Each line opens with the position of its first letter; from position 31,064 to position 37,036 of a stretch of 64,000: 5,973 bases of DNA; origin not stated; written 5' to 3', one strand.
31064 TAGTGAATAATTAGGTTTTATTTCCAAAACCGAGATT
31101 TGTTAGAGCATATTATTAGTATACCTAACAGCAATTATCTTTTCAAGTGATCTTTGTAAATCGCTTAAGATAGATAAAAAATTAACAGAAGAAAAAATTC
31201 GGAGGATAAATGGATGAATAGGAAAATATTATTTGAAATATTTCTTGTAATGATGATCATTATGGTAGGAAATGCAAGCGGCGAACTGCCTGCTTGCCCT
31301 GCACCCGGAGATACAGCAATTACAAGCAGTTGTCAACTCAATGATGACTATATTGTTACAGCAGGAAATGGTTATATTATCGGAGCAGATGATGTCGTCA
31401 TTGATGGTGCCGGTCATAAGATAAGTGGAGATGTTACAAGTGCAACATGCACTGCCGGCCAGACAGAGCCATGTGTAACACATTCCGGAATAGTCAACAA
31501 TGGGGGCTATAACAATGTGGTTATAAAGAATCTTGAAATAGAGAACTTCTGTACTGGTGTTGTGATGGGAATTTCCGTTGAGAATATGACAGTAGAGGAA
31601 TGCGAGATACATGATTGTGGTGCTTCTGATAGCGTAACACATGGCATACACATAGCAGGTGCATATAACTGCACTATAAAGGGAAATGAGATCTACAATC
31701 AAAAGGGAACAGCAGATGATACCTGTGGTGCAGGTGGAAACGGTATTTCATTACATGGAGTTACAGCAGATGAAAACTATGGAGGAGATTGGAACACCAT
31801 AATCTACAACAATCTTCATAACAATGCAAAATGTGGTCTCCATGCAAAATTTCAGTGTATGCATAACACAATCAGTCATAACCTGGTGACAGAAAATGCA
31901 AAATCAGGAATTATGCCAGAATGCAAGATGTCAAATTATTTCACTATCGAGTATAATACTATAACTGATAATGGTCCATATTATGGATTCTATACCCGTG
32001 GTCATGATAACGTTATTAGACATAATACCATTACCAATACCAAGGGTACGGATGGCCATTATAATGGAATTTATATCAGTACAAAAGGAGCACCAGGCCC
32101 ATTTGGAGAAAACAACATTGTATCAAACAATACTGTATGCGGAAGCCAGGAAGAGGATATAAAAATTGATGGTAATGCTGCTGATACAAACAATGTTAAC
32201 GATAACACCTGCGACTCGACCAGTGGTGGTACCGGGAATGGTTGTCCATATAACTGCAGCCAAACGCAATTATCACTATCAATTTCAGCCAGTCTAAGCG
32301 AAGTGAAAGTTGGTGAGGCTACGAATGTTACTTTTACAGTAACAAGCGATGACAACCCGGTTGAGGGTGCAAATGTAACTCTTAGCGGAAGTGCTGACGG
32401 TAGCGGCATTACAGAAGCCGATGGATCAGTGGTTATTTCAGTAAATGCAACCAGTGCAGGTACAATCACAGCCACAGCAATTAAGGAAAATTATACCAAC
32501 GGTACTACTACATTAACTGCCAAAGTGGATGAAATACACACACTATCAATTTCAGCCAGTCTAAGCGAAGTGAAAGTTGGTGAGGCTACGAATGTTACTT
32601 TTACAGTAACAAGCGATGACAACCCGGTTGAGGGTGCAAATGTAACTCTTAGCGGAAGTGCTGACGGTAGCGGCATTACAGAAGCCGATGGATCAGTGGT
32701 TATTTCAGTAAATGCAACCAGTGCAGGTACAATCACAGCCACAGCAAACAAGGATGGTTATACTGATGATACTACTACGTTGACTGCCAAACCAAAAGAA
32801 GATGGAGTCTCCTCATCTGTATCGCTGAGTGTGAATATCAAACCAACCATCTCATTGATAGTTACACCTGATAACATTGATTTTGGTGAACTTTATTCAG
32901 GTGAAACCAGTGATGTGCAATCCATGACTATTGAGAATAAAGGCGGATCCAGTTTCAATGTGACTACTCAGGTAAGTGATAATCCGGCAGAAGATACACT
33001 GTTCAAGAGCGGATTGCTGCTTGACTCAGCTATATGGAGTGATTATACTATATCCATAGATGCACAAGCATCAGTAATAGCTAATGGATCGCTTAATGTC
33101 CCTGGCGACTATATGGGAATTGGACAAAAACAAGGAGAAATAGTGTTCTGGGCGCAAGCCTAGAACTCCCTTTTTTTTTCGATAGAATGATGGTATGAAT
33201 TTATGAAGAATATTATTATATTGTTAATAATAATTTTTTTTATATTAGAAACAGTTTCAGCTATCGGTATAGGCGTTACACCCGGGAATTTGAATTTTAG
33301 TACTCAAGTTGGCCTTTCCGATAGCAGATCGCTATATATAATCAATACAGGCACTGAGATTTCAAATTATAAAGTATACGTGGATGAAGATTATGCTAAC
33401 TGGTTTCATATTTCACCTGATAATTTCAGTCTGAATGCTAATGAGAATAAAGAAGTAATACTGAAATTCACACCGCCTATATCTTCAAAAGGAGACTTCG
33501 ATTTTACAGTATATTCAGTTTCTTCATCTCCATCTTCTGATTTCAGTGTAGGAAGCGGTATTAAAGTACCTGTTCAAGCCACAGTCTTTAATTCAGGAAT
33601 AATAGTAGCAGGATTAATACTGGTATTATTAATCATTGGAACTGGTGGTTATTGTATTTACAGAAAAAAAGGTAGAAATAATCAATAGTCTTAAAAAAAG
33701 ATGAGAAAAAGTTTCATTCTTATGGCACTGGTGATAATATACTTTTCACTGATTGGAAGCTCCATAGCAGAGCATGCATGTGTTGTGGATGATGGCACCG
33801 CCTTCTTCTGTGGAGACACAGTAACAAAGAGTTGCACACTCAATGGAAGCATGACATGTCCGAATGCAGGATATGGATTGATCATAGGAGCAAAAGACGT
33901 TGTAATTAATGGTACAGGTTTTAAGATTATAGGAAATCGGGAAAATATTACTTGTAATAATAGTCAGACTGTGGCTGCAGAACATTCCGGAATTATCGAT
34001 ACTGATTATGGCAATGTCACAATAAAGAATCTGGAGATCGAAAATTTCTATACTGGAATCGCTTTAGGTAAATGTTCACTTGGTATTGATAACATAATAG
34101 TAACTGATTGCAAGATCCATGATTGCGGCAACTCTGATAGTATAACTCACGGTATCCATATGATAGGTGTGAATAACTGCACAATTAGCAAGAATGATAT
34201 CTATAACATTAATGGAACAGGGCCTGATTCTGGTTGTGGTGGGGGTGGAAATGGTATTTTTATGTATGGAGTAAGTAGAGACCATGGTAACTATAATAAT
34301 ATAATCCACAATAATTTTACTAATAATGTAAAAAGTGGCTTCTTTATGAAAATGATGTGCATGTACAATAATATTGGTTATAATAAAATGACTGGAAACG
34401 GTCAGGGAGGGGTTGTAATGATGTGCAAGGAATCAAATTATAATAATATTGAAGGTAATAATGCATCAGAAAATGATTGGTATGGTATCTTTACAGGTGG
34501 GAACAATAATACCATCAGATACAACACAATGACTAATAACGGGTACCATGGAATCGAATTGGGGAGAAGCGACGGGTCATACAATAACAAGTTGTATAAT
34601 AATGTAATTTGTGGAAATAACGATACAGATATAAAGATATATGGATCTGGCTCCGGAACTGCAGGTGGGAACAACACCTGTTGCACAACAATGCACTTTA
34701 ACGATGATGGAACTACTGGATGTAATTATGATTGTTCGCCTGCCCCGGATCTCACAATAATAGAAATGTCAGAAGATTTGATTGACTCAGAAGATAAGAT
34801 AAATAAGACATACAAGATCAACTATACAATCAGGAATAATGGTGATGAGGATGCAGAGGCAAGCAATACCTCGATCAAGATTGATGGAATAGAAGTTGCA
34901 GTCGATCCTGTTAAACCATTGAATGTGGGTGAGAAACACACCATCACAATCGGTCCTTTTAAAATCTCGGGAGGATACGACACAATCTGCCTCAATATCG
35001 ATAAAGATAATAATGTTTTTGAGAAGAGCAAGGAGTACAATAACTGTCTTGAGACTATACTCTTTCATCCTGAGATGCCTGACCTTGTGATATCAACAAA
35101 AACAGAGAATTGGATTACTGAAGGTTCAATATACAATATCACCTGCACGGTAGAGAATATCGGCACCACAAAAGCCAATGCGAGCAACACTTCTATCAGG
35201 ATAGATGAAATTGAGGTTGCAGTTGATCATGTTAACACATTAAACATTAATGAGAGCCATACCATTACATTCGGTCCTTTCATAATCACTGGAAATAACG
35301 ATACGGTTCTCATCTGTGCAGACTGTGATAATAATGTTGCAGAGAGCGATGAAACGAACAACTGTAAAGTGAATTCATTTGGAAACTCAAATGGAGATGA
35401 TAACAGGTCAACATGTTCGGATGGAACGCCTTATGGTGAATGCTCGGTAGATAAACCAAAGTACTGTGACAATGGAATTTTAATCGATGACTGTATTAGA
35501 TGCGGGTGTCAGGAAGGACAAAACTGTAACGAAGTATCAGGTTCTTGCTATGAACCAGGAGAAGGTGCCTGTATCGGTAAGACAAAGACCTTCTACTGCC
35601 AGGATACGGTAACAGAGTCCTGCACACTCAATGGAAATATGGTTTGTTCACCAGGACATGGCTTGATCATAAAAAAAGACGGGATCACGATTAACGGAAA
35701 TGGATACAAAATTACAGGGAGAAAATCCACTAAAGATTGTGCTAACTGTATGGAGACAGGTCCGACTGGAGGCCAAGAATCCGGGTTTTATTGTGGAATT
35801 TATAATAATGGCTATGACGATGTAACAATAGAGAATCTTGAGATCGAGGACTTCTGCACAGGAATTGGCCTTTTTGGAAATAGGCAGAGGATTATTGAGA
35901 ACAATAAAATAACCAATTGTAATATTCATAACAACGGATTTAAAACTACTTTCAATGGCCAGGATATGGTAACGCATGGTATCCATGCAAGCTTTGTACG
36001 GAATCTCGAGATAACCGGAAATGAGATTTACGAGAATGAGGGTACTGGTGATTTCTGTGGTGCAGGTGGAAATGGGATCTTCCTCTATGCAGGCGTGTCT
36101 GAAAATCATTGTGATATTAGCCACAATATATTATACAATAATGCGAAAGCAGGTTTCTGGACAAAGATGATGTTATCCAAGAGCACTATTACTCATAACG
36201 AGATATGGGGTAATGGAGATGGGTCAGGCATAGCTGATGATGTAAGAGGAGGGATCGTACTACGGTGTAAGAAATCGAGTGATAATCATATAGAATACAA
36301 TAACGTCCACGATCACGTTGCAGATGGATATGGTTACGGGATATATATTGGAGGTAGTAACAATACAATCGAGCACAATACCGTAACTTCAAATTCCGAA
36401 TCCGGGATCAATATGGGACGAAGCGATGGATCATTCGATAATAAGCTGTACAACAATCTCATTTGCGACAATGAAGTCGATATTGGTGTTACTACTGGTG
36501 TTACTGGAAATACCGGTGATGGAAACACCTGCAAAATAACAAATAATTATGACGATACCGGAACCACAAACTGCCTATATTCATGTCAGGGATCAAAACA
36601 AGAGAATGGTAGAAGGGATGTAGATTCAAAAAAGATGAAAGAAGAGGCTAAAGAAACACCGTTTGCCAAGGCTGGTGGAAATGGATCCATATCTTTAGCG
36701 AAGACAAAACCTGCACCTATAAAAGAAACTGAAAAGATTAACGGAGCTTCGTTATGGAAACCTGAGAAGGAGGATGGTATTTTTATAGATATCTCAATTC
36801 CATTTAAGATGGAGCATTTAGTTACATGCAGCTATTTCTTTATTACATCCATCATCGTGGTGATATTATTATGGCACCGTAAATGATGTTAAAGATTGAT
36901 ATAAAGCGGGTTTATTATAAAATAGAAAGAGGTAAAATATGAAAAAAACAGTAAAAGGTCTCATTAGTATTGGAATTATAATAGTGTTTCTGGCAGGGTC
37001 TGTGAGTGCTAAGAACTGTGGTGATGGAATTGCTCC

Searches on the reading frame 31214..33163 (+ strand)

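Call 80: search_protein_families(library=pfam, proteins=[window:31214-33163:+], max_evalue=0.00001)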
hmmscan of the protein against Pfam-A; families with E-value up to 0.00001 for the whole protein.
window:31214-33163:+ (649 aa): 3 families
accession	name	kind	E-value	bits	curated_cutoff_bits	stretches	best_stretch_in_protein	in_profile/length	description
PF13229.12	Beta_helix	-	6.4e-14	52.3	25.9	2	90-233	23-142/158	Right handed beta helix region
PF05048.19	NosD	-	1.1e-06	28.7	23.6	1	189-281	69-153/212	Periplasmic copper-binding protein (NosD)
PF13115.11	YtkA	-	1.3e-06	29.3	25.9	0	446-482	9-45/85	YtkA-like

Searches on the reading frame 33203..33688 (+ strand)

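Call 80: search_protein_families(library=pfam, proteins=[window:33203-33688:+], max_evalue=0.00001)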
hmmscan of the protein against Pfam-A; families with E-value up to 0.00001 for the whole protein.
window:33203-33688:+ (161 aa): 1 family
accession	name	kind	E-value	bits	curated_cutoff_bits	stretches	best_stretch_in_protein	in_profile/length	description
PF22067.2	Cep192_D3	-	9.9e-06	26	27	0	29-94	8-71/99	Cep192 domain 3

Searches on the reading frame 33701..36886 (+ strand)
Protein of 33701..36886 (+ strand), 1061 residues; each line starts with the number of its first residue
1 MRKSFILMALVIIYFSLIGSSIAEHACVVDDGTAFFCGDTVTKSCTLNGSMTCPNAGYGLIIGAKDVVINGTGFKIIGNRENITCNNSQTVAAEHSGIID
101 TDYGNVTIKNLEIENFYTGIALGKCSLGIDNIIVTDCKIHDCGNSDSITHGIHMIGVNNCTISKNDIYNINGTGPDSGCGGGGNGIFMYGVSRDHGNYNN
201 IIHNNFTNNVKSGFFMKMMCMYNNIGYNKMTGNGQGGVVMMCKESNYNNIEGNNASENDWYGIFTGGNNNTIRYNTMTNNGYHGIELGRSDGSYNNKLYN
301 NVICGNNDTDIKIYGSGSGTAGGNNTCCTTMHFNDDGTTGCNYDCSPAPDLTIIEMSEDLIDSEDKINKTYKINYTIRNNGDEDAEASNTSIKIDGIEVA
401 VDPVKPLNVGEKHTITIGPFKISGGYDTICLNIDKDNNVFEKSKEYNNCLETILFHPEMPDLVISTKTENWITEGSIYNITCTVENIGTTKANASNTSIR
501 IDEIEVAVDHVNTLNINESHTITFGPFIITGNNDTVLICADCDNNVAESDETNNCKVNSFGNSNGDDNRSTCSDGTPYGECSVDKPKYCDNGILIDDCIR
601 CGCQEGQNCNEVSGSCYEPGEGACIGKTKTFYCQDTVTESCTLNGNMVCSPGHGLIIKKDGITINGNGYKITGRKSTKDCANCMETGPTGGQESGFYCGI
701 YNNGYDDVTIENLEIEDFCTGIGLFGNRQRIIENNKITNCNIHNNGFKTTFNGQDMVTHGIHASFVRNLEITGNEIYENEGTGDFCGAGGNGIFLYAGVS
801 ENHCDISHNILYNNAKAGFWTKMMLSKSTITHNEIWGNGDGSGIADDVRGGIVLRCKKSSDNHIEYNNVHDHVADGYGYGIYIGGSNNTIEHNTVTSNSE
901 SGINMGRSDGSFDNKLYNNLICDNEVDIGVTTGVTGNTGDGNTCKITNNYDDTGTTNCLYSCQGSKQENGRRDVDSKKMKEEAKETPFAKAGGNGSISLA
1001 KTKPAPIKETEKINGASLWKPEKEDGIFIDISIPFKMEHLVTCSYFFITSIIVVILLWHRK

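Call 80: search_protein_families(library=pfam, proteins=[window:33701-36886:+], max_evalue=0.00001)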
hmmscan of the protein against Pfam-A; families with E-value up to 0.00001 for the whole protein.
window:33701-36886:+ (1061 aa): 3 families
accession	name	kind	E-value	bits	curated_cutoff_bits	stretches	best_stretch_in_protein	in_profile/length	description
PF07705.17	CARDB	-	4.5e-29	101.1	22.7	2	460-556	2-99/101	CARDB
PF13229.12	Beta_helix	-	1.2e-18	67.7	25.9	2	756-921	21-158/158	Right handed beta helix region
PF05048.19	NosD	-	3.6e-13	49.9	23.6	2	800-936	67-183/212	Periplasmic copper-binding protein (NosD)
